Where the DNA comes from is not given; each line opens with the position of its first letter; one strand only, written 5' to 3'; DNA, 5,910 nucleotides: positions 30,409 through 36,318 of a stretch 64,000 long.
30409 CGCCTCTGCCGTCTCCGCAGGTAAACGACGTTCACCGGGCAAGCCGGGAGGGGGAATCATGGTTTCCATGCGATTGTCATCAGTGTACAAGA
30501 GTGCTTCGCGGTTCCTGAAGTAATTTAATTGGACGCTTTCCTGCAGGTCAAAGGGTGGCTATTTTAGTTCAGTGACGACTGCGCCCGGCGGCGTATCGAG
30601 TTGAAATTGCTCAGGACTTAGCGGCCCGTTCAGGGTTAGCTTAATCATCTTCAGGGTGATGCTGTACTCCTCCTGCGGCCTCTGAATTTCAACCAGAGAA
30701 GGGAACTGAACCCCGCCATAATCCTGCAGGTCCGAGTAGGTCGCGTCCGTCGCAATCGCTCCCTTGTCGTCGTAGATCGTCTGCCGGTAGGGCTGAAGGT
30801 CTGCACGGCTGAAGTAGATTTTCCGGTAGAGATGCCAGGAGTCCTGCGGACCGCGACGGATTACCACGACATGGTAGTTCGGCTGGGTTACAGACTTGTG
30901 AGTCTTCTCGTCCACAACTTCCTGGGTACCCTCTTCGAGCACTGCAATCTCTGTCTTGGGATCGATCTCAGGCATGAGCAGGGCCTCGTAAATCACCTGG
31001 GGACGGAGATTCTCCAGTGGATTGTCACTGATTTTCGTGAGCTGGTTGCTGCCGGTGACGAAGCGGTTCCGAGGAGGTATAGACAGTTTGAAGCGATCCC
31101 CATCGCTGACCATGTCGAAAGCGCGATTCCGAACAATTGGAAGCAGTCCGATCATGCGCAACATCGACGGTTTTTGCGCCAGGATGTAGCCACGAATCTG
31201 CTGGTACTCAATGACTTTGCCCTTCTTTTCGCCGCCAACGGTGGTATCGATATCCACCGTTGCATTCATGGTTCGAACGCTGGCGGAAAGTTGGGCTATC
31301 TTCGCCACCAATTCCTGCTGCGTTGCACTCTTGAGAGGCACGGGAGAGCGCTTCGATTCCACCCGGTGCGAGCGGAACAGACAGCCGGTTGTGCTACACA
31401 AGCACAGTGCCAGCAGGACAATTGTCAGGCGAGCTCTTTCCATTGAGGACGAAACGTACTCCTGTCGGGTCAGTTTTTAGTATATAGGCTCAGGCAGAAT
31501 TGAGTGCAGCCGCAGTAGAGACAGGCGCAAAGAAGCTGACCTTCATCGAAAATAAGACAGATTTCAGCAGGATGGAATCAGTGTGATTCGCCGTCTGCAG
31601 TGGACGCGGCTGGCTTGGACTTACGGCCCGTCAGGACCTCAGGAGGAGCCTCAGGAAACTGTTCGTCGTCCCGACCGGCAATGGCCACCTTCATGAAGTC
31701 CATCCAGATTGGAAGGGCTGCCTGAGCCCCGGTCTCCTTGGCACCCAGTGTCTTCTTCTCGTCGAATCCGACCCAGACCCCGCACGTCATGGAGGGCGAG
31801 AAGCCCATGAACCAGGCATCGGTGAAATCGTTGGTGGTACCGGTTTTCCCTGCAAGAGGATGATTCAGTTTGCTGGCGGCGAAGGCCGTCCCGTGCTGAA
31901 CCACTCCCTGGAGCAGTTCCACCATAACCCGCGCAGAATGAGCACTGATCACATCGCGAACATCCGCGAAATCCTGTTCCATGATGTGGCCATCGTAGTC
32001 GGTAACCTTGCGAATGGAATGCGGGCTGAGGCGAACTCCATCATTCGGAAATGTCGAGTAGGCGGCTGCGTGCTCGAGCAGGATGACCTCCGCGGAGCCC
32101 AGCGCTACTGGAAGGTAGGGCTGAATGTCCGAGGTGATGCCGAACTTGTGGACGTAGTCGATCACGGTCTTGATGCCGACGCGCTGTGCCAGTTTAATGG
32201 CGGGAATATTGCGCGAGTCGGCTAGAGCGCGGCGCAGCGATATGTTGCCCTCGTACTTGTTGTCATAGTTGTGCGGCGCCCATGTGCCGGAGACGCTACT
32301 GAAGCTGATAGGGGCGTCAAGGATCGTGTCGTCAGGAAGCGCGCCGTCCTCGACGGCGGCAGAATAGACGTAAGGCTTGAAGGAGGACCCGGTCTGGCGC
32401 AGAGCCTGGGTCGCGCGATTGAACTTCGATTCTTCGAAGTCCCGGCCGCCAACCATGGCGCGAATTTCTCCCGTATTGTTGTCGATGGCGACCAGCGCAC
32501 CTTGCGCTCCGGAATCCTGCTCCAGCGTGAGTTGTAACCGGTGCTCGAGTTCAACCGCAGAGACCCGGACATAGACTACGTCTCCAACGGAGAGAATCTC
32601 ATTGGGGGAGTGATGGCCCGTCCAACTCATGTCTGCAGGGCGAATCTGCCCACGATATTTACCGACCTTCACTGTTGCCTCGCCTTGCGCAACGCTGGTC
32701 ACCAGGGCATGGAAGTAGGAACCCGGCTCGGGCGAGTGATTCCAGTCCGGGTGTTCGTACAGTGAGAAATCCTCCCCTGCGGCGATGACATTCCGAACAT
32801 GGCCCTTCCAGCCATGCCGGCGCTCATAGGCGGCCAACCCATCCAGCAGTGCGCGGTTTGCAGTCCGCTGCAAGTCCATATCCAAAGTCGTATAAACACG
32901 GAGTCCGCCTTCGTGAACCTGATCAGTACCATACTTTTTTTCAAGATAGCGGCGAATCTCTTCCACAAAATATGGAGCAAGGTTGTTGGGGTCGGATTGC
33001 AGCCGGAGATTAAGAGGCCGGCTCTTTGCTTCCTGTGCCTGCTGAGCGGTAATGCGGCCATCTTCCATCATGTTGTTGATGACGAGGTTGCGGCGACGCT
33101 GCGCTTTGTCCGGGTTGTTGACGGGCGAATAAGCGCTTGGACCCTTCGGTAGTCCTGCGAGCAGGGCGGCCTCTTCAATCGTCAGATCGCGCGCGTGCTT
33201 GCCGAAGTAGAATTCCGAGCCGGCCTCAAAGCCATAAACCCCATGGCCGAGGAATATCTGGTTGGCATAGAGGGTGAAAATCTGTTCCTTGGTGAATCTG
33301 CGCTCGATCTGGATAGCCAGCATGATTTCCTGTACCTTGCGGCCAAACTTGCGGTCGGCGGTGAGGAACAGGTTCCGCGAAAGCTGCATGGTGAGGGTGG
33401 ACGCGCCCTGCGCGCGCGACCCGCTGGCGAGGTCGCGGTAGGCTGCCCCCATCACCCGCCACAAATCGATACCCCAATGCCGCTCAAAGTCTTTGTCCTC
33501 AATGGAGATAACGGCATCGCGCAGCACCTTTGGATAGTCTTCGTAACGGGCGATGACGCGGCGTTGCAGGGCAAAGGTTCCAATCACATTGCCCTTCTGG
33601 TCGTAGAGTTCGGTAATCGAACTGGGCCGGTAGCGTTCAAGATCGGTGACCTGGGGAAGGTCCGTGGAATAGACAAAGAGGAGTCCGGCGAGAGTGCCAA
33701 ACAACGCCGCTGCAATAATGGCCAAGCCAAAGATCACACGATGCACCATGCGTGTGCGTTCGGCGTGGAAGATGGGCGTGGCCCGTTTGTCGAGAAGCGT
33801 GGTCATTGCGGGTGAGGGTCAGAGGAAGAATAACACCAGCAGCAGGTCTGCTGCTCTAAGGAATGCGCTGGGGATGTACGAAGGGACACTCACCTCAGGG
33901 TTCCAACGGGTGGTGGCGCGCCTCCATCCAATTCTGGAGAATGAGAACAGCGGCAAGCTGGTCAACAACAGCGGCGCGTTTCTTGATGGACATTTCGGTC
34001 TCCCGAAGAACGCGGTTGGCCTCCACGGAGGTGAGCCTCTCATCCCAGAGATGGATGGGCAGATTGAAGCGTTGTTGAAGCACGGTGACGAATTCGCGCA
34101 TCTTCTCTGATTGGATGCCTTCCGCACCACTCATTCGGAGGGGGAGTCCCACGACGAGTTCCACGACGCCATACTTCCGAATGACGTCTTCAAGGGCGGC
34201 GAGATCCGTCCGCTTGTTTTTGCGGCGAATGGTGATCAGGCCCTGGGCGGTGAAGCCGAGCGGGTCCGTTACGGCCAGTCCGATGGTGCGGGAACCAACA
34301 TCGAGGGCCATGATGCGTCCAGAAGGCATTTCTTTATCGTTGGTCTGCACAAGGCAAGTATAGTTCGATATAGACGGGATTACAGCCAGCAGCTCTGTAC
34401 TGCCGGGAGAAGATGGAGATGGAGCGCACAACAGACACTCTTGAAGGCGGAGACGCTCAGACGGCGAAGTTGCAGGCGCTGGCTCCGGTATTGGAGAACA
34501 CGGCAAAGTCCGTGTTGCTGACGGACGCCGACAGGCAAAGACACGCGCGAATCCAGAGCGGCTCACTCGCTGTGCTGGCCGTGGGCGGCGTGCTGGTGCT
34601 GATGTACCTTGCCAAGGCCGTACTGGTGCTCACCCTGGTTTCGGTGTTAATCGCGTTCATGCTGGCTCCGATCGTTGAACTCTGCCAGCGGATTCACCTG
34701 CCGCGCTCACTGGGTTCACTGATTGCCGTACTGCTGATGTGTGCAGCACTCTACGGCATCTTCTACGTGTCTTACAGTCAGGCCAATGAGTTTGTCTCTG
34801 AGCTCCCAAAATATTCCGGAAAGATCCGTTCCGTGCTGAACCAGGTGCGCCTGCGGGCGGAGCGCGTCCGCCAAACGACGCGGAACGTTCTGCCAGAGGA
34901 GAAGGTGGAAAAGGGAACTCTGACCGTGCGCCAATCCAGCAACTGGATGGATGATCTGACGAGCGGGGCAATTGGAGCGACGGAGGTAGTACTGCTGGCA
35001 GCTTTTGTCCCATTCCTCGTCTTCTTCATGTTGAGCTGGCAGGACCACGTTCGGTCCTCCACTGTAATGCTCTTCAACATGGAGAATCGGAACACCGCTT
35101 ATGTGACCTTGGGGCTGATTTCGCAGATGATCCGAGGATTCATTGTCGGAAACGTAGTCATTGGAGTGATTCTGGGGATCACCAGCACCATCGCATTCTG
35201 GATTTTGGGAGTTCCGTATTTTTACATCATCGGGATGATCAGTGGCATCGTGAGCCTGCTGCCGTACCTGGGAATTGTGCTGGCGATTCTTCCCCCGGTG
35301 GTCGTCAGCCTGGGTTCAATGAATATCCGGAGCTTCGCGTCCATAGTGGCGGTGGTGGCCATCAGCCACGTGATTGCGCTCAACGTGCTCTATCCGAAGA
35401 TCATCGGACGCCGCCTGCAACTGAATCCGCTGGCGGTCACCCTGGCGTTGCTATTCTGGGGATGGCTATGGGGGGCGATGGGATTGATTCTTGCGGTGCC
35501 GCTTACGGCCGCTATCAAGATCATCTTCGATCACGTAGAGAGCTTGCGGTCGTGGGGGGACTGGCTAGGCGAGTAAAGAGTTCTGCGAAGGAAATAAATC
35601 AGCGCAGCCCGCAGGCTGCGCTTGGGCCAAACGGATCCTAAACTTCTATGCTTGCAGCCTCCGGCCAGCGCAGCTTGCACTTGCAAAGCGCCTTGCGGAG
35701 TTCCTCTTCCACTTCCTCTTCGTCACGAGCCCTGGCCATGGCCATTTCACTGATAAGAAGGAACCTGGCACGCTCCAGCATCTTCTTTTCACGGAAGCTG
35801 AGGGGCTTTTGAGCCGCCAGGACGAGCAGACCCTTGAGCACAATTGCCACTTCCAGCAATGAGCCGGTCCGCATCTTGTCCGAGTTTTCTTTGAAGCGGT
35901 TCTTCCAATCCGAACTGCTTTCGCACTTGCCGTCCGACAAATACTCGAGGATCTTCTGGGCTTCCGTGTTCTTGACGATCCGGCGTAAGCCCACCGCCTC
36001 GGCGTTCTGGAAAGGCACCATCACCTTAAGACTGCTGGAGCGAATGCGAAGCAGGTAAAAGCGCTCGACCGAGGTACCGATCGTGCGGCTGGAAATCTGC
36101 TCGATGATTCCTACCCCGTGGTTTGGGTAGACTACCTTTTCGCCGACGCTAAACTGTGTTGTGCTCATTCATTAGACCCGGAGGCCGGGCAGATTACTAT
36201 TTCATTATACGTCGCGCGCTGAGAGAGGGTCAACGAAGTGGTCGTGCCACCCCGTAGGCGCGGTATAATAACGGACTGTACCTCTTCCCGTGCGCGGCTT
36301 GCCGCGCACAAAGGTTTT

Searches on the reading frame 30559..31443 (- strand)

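Call 36: search_protein_families(library=pfam, proteins=[window:30559-31443:-])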
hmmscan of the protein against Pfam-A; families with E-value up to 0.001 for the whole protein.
window:30559-31443:- (294 aa): 2 families
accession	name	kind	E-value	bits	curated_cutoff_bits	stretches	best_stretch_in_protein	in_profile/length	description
PF17131.11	LolA_like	-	4.1e-06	27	30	1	179-282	70-179/184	Outer membrane lipoprotein-sorting protein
PF14125.13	DUF4292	-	4.6e-05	23.6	23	1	203-276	122-197/209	Domain of unknown function (DUF4292)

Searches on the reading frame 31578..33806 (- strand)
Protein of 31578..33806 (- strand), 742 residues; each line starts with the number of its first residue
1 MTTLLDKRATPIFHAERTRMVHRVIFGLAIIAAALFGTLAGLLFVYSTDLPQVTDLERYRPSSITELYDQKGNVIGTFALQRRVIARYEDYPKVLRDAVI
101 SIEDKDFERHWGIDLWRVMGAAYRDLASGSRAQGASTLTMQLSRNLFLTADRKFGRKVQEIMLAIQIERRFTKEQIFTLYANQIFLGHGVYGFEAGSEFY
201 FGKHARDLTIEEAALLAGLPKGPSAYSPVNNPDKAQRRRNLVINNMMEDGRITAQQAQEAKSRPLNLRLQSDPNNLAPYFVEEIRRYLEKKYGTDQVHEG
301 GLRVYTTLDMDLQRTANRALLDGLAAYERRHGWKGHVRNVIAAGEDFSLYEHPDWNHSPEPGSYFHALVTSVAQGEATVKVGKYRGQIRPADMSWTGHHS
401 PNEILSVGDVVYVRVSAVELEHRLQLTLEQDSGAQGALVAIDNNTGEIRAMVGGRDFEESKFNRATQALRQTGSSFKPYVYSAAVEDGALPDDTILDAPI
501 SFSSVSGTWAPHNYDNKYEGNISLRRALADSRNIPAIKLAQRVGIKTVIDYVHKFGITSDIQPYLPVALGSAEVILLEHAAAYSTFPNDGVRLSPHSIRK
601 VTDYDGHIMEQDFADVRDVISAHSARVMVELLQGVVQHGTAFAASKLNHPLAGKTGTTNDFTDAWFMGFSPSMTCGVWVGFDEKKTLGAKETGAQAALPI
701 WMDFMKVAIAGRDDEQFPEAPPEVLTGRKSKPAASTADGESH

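Call 52: search_protein_families(library=pfam, proteins=[window:31578-33806:-])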
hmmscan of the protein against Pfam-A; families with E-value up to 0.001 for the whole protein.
window:31578-33806:- (742 aa): 4 families
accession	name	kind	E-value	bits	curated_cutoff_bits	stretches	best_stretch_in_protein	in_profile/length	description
PF00912.28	Transgly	-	1e-62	211.2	27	1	72-246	2-177/178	Transglycosylase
PF00905.27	Transpeptidase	-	1.1e-35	123.8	22.1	1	436-675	1-269/299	Penicillin binding protein transpeptidase domain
PF00575.29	S1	-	6.5e-07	30.1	22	1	359-427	2-72/74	S1 RNA binding domain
PF17092.11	PCB_OB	-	3.2e-06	28.3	27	1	356-417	26-99/111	Penicillin-binding protein OB-like domain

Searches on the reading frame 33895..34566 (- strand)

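Call 52: search_protein_families(library=pfam, proteins=[window:33895-34566:-])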
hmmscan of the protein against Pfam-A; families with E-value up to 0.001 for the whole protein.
window:33895-34566:- (223 aa): 1 family
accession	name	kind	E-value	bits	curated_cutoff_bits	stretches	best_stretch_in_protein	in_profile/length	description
PF03652.20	RuvX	-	2.4e-45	154.6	29.2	1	84-215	2-133/134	Holliday junction resolvase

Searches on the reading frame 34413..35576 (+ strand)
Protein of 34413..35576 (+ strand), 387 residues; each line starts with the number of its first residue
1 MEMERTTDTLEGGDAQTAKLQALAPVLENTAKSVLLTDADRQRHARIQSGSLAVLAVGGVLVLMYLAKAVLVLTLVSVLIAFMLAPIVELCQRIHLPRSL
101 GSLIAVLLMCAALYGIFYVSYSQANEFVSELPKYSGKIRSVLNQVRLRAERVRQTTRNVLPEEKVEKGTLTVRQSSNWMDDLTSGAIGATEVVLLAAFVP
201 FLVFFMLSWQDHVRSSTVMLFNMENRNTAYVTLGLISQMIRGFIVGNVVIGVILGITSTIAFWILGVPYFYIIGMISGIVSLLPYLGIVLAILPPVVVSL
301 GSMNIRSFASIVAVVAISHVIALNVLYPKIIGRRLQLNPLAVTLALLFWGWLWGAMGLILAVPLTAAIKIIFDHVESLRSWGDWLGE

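Call 52: search_protein_families(library=pfam, proteins=[window:34413-35576:+])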
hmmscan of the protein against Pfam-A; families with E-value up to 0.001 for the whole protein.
window:34413-35576:+ (387 aa): 1 family
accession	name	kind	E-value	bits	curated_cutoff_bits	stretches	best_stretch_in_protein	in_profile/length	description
PF01594.21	AI-2E_transport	-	3.2e-50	171.6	34.3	1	60-375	10-326/327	AI-2E family transporter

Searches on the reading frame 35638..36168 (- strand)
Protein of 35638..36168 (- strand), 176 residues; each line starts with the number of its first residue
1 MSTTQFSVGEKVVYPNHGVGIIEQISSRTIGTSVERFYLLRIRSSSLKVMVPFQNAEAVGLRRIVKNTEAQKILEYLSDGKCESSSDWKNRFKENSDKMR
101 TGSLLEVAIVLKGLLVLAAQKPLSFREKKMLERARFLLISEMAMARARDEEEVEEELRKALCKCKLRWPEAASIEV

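Call 52: search_protein_families(library=pfam, proteins=[window:35638-36168:-])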
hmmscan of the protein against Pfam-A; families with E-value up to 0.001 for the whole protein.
window:35638-36168:- (176 aa): 2 families
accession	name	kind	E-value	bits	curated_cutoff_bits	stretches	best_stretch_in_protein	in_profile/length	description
PF21095.3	CarD_C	-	3.6e-26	91.4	23.1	1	72-157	1-86/87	CarD, C-terminal domain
PF02559.22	CarD_TRCF_RID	-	2.5e-14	53.5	23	1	6-65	1-57/57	CarD-like/TRCF RID domain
